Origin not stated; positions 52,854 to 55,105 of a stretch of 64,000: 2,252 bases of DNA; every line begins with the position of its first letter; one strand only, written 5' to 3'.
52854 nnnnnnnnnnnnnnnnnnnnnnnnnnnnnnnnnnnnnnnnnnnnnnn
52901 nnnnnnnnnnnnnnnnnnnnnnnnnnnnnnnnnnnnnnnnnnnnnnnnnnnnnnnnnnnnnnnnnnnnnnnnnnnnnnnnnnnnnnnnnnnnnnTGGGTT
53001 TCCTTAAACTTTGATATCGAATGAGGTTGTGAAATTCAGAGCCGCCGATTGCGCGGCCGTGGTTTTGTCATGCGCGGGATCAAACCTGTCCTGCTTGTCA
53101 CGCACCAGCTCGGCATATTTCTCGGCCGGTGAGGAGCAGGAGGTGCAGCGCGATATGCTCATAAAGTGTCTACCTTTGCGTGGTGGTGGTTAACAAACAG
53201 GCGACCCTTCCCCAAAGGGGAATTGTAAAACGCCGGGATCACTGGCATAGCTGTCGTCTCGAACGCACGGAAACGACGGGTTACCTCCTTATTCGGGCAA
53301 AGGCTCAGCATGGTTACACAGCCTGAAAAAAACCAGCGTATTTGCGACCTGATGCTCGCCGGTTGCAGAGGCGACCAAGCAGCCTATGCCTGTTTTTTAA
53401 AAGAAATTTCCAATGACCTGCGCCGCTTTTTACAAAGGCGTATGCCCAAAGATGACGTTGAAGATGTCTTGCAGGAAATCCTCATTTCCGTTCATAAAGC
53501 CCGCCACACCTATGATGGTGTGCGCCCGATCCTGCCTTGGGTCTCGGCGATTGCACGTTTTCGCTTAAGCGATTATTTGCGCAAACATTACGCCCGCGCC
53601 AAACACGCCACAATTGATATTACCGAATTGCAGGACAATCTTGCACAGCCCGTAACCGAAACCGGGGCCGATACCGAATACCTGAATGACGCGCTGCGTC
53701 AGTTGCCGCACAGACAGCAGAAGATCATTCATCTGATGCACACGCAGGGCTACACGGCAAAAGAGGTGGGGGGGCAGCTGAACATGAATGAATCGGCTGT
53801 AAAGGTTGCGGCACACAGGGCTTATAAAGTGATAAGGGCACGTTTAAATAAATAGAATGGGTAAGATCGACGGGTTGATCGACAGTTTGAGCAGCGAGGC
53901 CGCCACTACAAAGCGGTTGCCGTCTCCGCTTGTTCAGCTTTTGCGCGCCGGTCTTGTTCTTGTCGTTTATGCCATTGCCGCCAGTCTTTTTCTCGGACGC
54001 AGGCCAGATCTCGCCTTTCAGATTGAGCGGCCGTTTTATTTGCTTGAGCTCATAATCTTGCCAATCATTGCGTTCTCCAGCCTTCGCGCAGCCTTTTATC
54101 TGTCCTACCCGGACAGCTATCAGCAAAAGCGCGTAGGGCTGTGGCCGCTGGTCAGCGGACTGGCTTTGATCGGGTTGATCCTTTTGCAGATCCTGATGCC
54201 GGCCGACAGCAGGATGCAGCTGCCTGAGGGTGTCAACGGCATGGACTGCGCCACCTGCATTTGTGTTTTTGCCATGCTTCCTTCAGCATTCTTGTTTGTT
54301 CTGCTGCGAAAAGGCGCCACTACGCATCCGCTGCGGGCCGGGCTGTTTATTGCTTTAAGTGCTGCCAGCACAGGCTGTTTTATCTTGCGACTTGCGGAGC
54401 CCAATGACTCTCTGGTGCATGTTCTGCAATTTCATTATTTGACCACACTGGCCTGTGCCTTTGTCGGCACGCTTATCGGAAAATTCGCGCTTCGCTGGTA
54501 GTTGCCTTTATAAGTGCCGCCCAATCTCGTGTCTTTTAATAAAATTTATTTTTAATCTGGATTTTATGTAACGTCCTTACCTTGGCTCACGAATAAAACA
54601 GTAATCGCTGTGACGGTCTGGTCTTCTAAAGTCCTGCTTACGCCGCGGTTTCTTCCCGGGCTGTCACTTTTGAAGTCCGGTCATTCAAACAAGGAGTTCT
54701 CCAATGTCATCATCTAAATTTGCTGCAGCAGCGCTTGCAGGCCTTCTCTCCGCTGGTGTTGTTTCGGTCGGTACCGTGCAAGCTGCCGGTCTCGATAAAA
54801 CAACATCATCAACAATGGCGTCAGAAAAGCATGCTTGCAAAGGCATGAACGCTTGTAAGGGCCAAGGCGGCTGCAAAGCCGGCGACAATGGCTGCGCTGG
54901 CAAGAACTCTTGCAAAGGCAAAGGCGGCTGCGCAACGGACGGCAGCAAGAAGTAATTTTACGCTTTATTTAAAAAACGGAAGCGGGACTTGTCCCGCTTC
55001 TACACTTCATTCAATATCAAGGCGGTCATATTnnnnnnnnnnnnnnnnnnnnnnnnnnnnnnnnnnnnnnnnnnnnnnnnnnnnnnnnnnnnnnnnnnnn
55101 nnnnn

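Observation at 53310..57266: ECF sigma/NrsF-controlled bufferin-type MNIO RiPP operon in a fused, six-Cys variant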

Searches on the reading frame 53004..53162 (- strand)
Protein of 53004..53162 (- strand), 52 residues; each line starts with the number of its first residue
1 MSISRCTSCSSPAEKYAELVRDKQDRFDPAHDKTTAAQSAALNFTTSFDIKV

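Call 72: search_protein_families(library=pfam, proteins=[window:53004-53162:-], max_evalue=1)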
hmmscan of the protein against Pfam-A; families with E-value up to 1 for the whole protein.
window:53004-53162:- (52 aa): 0 families

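Call 73: search_protein_families(library=ncbifam, proteins=[window:53004-53162:-], max_evalue=1)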
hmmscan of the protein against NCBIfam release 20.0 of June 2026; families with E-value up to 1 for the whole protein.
window:53004-53162:- (52 aa): 0 families

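Call 78: find_homologous_proteins(query=window:53004-53162:-, max_evalue=0.01)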
Query window:53004-53162:- (52 aa): 1 proteins with E <= 0.01 among 1 candidates.
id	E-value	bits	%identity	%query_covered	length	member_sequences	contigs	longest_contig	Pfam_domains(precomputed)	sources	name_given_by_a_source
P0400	1.8e-26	107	100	100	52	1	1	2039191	-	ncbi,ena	-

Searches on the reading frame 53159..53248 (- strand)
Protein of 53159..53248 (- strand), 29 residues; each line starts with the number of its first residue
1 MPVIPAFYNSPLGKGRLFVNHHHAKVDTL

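Call 72: search_protein_families(library=pfam, proteins=[window:53159-53248:-], max_evalue=1)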
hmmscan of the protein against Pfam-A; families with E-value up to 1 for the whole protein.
window:53159-53248:- (29 aa): 1 family
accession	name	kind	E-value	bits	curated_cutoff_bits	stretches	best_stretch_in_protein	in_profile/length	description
PF09832.14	DUF2059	-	0.15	12.6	23.6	1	6-14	25-33/60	Uncharacterized protein conserved in bacteria (DUF2059)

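Call 73: search_protein_families(library=ncbifam, proteins=[window:53159-53248:-], max_evalue=1)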
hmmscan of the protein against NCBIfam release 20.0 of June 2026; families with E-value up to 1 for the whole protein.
window:53159-53248:- (29 aa): 0 families

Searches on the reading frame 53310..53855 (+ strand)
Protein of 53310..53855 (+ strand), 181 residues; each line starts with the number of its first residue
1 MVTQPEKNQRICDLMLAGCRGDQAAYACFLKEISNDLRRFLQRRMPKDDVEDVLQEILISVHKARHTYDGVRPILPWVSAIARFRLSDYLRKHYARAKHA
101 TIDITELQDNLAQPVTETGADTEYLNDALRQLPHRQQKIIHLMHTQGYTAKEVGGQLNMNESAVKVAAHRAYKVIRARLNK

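Call 3: search_protein_families(library=pfam, proteins=[window:53310-53855:+], max_evalue=0.01)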
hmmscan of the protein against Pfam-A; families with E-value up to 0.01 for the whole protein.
window:53310-53855:+ (181 aa): 4 families
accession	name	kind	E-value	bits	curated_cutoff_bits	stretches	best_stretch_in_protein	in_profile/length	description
PF08281.18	Sigma70_r4_2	-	8.6e-10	38.6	25.7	1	123-173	2-52/54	Sigma-70, region 4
PF04542.20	Sigma70_r2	-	1.3e-09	38.2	24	1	34-93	6-68/71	Sigma-70 region 2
PF07638.17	Sigma70_ECF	-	2.6e-09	37.7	21.1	1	10-180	3-180/185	ECF sigma factor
PF04545.22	Sigma70_r4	-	5.8e-09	35.8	24.1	1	128-176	1-49/50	Sigma-70, region 4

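Call 4: search_protein_families(library=ncbifam, proteins=[window:53310-53855:+], max_evalue=0.01)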
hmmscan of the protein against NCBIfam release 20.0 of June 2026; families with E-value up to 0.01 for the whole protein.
window:53310-53855:+ (181 aa): 82 families (the best 25 are shown)
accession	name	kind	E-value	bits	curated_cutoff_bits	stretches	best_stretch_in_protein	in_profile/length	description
NF009188.0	PRK12536.1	subfamily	3.4e-41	141.3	250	1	6-179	12-186/190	RNA polymerase sigma factor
NF009165.0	PRK12512.1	equivalog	9.6e-39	132.9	198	1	6-179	4-179/184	RNA polymerase sigma factor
NF009191.0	PRK12539.1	subfamily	1.4e-35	122.5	171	1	9-178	6-178/185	sigma-70 family RNA polymerase sigma factor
TIGR02937.1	sigma70-ECF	superfamily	5.3e-21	74.9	42.9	1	28-179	5-165/165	sigma-70 family RNA polymerase sigma factor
NF058625.1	sigma_PG0214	equivalog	4.9e-20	71.9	130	1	47-181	28-163/170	GFO_1088 family ECF-type sigma factor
TIGR02989.1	Sig-70_gvs1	subfamily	2.4e-19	69.8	124.55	1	27-175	4-154/158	RNA polymerase sigma-70 factor, Rhodopirellula/Verrucomicrobium family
NF007230.0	PRK09648.1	subfamily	2.7e-19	69.7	209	1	4-179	6-189/195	RNA polymerase sigma factor ShbA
TIGR02985.1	Sig70_bacteroi1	subfamily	2e-17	63.9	126.4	1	27-179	4-162/162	RNA polymerase sigma-70 factor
NF007215.0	PRK09637.1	equivalog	1.4e-16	61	212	1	31-179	8-154/181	RNA polymerase sigma factor SigZ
TIGR02959.1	SigZ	equivalog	2.4e-16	60.1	168.65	1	33-179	4-148/170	RNA polymerase sigma factor SigZ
TIGR02952.1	Sig70_famx2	equivalog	5.7e-16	58.9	206.45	1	21-177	8-168/170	ECF subfamily RNA polymerase sigma factor, BldN family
NF009166.1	PRK12513.1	equivalog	7.6e-16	58.4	206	1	13-180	11-187/193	RNA polymerase sigma factor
TIGR02950.1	SigM_subfam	subfamily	3.3e-15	56.3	147.95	1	31-179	7-158/159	RNA polymerase sigma factor, SigM family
NF009195.0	PRK12543.1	subfamily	8.7e-15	54.7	197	1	9-179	5-178/192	RNA polymerase sigma factor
NF007225.0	PRK09643.1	equivalog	1.5e-14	54.2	190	1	12-179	15-182/204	RNA polymerase sigma factor SigM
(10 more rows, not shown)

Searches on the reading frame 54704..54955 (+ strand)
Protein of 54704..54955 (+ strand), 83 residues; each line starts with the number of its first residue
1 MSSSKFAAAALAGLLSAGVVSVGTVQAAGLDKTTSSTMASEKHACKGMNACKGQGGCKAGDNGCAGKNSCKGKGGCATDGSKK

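Call 3: search_protein_families(library=pfam, proteins=[window:54704-54955:+], max_evalue=0.01)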
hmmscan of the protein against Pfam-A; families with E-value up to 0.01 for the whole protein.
window:54704-54955:+ (83 aa): 0 families

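Call 4: search_protein_families(library=ncbifam, proteins=[window:54704-54955:+], max_evalue=0.01)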
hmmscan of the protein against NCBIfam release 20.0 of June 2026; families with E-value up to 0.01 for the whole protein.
window:54704-54955:+ (83 aa): 1 family
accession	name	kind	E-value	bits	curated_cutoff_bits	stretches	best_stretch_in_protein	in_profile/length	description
NF050166.1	Cu_RiPP_BufA2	equivalog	1.4e-09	38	60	1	8-77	6-65/79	BufA2 family periplasmic bufferin-type metallophore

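Call 20: find_homologous_proteins(query=window:54704-54955:+, max_evalue=0.001)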
Query window:54704-54955:+ (83 aa): 6207 proteins with E <= 0.001 among 6424 candidates; the best 120 are listed.
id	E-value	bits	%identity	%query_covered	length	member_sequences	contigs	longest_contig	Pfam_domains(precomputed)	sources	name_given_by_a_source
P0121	3.6e-36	140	87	100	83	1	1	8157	-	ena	-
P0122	4.0e-33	131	65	93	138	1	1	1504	-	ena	-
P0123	1.2e-30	123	83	51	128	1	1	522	-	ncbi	-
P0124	3.3e-30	121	55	83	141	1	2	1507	-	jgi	jgi:hypothetical protein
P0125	5.7e-30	121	61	93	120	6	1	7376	-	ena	-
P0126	4.3e-29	118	57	88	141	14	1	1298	-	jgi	jgi:hypothetical protein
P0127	5.1e-29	118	85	48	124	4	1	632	-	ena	-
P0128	5.1e-29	118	57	89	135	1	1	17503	-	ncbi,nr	ncbi:MAG: hypothetical protein JNK60_20795 [Acidobacteria bacterium]|nr:hypothetical protein [Acidob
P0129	6.8e-29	117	56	82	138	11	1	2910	-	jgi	jgi:hypothetical protein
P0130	1.7e-28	116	55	96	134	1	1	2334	-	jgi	jgi:hypothetical protein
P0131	1.9e-28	116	54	82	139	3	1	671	-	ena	-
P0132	1.9e-28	116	75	58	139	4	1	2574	-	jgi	-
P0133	6.5e-28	114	78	54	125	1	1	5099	-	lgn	-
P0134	1.2e-27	113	57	94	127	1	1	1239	-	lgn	-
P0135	1.5e-27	113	51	89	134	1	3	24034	-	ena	-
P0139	2.8e-27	112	89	45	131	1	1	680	PF24646.3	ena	-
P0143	3.6e-27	112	55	93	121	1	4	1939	PF24646.3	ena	-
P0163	5.7e-26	108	55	90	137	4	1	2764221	PF24646.3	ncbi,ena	-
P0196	1.9e-24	103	67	98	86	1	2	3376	-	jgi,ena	-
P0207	1.1e-23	101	66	98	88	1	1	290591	-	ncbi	ncbi:MAG: hypothetical protein U1E36_00320 [Rickettsiales bacterium]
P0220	6.8e-23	98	82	61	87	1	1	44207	-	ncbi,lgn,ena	-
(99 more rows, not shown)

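Call 21: search_protein_families(library=pfam, proteins=[P0139, P0143, P0163, P0121, P0207, P0128, window:54704-54955:+], max_evalue=10)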
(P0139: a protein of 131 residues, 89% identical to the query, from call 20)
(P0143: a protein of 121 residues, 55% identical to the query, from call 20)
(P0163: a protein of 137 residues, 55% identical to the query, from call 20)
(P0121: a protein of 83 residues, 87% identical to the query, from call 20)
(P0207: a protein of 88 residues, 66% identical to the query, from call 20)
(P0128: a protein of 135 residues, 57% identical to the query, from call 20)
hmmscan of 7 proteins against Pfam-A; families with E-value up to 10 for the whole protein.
P0139 (131 aa): 2 families
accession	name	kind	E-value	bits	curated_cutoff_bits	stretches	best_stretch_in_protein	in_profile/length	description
PF24646.2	DUF7640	-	9.2e-06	26.4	28.1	1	35-120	3-88/121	Domain of unknown function (DUF7640)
PF08175.17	SspO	-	0.39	11.2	23.7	1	89-101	7-19/48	Small acid-soluble spore protein O family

P0143 (121 aa): 2 families
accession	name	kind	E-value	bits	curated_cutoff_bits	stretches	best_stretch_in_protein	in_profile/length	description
PF24646.2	DUF7640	-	2e-05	25.2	28.1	1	31-113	7-88/121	Domain of unknown function (DUF7640)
PF24633.1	DUF7630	-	1.3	9.7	27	1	83-102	3-22/45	Domain of unknown function (DUF7630)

P0163 (137 aa): 1 family
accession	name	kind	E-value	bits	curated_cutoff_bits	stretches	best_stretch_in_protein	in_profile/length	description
PF24646.2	DUF7640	-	5.4e-06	27.1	28.1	1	53-124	17-87/121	Domain of unknown function (DUF7640)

P0121 (83 aa): 0 families

P0207 (88 aa): 2 families
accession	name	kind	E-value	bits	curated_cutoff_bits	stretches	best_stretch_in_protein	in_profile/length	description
PF24646.2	DUF7640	-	0.0091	16.7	28.1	1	19-78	32-89/121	Domain of unknown function (DUF7640)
PF23416.1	DUF7107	-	3.4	8.5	24.6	1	44-63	25-44/48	Domain of unknown function (DUF7107)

P0128 (135 aa): 1 family
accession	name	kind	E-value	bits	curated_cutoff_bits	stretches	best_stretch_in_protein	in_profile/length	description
PF24646.2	DUF7640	-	0.056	14.2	28.1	1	45-122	13-88/121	Domain of unknown function (DUF7640)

window:54704-54955:+ (83 aa): 0 families

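Call 22: search_protein_families(library=ncbifam, proteins=[P0139, P0143, P0163, P0121, P0207, P0128, P0122, P0196, P0220], max_evalue=0.01)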
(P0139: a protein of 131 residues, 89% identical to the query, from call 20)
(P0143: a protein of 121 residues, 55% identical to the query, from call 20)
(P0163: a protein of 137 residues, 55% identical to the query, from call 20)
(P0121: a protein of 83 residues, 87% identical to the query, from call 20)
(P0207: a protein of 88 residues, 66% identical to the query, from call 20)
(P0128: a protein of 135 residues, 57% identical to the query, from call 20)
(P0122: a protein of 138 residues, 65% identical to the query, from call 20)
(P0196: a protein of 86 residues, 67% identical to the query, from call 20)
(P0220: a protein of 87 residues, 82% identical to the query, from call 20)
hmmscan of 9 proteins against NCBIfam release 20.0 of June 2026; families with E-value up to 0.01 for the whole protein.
P0139 (131 aa): 1 family
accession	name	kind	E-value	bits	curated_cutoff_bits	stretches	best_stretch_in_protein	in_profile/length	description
NF050166.1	Cu_RiPP_BufA2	equivalog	4.2e-18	65.3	60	2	21-86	5-67/79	BufA2 family periplasmic bufferin-type metallophore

P0143 (121 aa): 1 family
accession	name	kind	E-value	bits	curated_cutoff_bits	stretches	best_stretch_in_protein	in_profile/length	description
NF050166.1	Cu_RiPP_BufA2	equivalog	2.6e-14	53.2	60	2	8-76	3-64/79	BufA2 family periplasmic bufferin-type metallophore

P0163 (137 aa): 1 family
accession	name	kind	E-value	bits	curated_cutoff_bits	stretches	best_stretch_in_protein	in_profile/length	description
NF050166.1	Cu_RiPP_BufA2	equivalog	5.2e-12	45.8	60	3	47-89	26-65/79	BufA2 family periplasmic bufferin-type metallophore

P0121 (83 aa): 1 family
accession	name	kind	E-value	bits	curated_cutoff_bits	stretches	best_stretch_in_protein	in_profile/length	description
NF050166.1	Cu_RiPP_BufA2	equivalog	7.9e-12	45.2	60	1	8-77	6-65/79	BufA2 family periplasmic bufferin-type metallophore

P0207 (88 aa): 2 families
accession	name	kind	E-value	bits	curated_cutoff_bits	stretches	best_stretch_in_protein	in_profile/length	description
NF050166.1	Cu_RiPP_BufA2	equivalog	4.7e-09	36.3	60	1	25-80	9-65/79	BufA2 family periplasmic bufferin-type metallophore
TIGR02953.1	penta_MxKDx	subfamily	0.0006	19.7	41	1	5-52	1-47/78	pentapeptide MXKDX repeat protein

P0128 (135 aa): 1 family
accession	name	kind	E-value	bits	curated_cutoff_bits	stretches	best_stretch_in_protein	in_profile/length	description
NF050166.1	Cu_RiPP_BufA2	equivalog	2.4e-12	46.8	60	2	87-130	27-70/79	BufA2 family periplasmic bufferin-type metallophore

P0122 (138 aa): 1 family
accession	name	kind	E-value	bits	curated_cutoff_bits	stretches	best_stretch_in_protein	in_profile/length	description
NF050166.1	Cu_RiPP_BufA2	equivalog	4.9e-13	49.1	60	2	14-86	9-73/79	BufA2 family periplasmic bufferin-type metallophore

P0196 (86 aa): 1 family
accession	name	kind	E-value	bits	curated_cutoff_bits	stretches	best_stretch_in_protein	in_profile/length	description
NF050166.1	Cu_RiPP_BufA2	equivalog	1.3e-11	44.5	60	1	20-79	8-66/79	BufA2 family periplasmic bufferin-type metallophore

P0220 (87 aa): 2 families
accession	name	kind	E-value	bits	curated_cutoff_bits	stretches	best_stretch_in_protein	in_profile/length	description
NF050166.1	Cu_RiPP_BufA2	equivalog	3.2e-08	33.6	60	1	21-79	9-65/79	BufA2 family periplasmic bufferin-type metallophore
NF041742.1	WGxxGxxG_fam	subfamily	0.0048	17.4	35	1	1-43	1-41/69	WGxxGxxG family protein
